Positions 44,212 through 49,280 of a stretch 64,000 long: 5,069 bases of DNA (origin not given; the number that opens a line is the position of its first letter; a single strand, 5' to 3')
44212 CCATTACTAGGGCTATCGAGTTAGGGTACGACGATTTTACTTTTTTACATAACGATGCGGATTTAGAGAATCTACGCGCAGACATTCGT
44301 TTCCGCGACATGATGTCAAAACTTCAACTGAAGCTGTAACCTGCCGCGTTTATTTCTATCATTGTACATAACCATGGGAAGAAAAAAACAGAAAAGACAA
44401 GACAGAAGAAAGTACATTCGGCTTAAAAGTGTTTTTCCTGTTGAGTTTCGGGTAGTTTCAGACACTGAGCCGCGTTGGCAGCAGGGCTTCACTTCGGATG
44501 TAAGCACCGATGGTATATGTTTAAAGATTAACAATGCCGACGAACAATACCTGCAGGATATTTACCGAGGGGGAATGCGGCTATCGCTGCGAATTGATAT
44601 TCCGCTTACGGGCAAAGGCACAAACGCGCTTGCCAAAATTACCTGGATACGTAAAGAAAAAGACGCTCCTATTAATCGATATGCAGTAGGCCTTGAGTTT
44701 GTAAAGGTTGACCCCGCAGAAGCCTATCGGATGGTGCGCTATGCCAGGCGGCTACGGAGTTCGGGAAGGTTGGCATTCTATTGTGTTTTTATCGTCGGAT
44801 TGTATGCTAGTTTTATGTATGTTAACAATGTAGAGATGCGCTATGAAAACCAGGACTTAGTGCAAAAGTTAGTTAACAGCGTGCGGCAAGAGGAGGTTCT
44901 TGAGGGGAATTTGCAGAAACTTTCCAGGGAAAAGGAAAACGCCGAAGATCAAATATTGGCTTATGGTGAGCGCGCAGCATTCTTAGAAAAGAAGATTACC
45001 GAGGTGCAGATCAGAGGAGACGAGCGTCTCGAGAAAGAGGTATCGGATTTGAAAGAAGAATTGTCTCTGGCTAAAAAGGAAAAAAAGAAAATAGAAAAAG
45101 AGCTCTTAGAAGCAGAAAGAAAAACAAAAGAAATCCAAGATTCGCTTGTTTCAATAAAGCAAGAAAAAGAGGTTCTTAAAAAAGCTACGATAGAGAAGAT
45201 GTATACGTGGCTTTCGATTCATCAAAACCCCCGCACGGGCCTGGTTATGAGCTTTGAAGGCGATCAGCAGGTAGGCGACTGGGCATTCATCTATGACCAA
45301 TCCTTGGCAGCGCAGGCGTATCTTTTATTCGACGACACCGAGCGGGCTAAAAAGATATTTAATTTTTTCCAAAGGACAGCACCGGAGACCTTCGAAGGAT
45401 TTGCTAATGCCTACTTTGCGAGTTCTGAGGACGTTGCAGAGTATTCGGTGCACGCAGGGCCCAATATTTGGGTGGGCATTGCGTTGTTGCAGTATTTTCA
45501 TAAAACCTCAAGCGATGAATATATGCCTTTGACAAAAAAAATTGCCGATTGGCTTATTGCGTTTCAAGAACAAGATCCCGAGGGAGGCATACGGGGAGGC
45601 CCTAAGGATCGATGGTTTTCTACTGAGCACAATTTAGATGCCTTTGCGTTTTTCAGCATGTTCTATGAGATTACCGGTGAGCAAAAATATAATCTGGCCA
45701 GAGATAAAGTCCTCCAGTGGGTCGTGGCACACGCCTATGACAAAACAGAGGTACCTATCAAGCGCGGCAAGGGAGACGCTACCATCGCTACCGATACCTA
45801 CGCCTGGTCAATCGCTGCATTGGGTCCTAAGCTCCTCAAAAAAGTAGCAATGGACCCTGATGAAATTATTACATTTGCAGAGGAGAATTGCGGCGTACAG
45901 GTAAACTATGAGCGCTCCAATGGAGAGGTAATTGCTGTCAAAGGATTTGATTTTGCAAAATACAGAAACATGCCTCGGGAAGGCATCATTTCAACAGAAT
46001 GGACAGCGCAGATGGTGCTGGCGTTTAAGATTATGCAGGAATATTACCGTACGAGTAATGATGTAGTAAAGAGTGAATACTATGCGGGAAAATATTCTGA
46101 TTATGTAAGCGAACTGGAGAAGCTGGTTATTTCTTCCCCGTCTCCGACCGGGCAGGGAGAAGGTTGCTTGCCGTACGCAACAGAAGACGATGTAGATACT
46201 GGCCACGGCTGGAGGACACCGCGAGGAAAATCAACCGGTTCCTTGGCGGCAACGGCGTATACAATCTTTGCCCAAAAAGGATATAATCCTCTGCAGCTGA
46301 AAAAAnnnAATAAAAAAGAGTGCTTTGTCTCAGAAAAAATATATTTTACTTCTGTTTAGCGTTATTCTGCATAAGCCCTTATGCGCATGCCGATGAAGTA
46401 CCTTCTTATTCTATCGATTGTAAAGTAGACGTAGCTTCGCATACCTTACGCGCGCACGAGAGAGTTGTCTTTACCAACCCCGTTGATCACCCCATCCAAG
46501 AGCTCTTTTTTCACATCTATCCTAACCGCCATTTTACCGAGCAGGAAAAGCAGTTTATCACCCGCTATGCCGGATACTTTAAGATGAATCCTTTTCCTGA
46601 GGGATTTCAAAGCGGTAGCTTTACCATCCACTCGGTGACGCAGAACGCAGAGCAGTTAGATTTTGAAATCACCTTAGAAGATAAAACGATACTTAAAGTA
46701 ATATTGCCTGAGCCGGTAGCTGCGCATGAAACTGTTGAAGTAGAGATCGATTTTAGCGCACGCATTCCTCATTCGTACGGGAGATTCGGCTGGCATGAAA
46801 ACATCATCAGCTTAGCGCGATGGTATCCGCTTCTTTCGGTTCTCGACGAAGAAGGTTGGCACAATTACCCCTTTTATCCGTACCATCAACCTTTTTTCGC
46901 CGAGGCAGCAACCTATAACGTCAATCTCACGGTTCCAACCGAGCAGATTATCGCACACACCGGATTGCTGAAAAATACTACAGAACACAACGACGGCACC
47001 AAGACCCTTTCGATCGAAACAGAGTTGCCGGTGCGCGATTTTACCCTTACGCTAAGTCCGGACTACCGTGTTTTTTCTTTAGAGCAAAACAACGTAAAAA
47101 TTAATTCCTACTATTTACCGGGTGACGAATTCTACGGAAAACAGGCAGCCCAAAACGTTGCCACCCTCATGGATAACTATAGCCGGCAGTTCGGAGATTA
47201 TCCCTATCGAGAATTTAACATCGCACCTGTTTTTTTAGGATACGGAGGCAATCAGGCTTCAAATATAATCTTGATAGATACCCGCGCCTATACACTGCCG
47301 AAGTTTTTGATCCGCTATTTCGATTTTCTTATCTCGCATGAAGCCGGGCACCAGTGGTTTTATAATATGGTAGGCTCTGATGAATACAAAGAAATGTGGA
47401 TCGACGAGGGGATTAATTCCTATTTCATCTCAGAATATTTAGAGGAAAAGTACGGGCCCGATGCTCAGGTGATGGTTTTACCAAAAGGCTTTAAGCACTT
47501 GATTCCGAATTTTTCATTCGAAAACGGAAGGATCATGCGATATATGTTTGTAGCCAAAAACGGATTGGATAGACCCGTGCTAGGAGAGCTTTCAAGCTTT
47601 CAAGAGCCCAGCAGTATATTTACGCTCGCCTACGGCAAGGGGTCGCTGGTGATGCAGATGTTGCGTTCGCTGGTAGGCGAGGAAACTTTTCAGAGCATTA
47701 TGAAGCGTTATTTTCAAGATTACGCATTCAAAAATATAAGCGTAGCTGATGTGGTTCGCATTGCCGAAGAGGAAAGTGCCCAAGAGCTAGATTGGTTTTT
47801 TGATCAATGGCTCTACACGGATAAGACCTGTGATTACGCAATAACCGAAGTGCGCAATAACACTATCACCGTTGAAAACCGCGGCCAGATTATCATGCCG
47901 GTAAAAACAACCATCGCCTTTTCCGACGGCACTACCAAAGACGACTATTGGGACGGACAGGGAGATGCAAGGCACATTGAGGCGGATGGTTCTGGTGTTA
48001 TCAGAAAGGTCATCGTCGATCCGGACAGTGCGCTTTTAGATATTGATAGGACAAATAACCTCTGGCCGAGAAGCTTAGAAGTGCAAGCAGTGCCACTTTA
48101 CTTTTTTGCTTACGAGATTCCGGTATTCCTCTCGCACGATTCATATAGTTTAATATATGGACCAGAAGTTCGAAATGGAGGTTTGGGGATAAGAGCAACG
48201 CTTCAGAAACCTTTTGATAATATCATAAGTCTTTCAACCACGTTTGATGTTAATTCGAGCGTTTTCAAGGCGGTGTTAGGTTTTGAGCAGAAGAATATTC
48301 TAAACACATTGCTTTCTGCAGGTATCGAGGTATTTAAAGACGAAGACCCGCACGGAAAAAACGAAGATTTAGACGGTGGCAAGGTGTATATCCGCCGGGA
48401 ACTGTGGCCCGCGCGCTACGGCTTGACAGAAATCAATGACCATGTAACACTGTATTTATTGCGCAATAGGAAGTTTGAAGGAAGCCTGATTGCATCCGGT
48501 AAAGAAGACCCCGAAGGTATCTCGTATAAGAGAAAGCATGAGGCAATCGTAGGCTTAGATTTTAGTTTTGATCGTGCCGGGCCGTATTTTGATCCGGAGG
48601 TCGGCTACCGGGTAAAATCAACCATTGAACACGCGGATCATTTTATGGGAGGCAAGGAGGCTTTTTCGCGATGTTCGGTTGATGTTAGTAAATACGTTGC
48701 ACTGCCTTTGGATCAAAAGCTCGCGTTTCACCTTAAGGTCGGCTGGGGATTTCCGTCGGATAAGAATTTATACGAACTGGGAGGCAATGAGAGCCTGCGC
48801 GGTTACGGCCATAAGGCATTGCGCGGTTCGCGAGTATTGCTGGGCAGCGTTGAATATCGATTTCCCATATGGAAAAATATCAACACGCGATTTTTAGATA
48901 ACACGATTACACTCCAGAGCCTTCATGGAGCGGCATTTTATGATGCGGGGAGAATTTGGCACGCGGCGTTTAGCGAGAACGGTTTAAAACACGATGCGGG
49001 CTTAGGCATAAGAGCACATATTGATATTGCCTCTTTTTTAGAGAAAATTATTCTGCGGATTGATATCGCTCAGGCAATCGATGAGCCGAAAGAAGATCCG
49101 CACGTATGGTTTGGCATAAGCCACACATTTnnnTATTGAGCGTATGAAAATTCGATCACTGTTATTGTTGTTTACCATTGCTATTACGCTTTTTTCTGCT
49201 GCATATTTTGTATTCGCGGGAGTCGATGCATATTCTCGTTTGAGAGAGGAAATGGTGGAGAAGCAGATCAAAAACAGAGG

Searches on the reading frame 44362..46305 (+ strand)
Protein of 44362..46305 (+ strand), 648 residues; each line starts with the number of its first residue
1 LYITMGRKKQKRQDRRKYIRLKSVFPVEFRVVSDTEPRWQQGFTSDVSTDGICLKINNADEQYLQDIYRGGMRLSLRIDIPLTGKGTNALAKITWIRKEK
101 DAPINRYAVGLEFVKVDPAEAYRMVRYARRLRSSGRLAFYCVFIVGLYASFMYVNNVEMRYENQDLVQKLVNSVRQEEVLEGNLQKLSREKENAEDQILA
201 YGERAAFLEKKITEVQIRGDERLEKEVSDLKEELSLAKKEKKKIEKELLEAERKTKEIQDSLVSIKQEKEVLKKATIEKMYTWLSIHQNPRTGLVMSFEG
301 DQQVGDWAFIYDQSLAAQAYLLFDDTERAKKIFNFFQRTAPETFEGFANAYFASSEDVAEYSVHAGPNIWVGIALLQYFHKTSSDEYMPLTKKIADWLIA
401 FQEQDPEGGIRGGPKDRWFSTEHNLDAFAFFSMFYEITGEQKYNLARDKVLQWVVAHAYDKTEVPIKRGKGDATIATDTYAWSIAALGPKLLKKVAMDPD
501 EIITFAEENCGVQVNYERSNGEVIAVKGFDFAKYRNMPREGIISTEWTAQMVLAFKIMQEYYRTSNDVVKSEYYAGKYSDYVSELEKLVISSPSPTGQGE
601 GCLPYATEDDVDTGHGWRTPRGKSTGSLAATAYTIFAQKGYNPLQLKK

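Call 35: search_protein_families(library=pfam, proteins=[window:44362-46305:+], max_evalue=0.001)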
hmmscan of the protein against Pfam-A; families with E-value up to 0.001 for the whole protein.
window:44362-46305:+ (648 aa): 1 family
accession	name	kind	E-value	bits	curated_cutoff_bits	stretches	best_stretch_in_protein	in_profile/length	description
PF07238.19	PilZ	-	1.3e-08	35.5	22.5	1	14-127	1-99/102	PilZ domain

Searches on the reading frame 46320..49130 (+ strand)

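Call 35: search_protein_families(library=pfam, proteins=[window:46320-49130:+], max_evalue=0.001)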
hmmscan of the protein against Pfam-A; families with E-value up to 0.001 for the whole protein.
window:46320-49130:+ (937 aa): 2 families
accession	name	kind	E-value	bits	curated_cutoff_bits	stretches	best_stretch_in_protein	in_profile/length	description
PF01433.26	Peptidase_M1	-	3.2e-23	82.9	27.7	1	333-497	66-218/218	Peptidase family M1 domain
PF01103.29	Omp85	-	8.8e-15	55.5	24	1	688-937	103-325/325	Omp85 superfamily domain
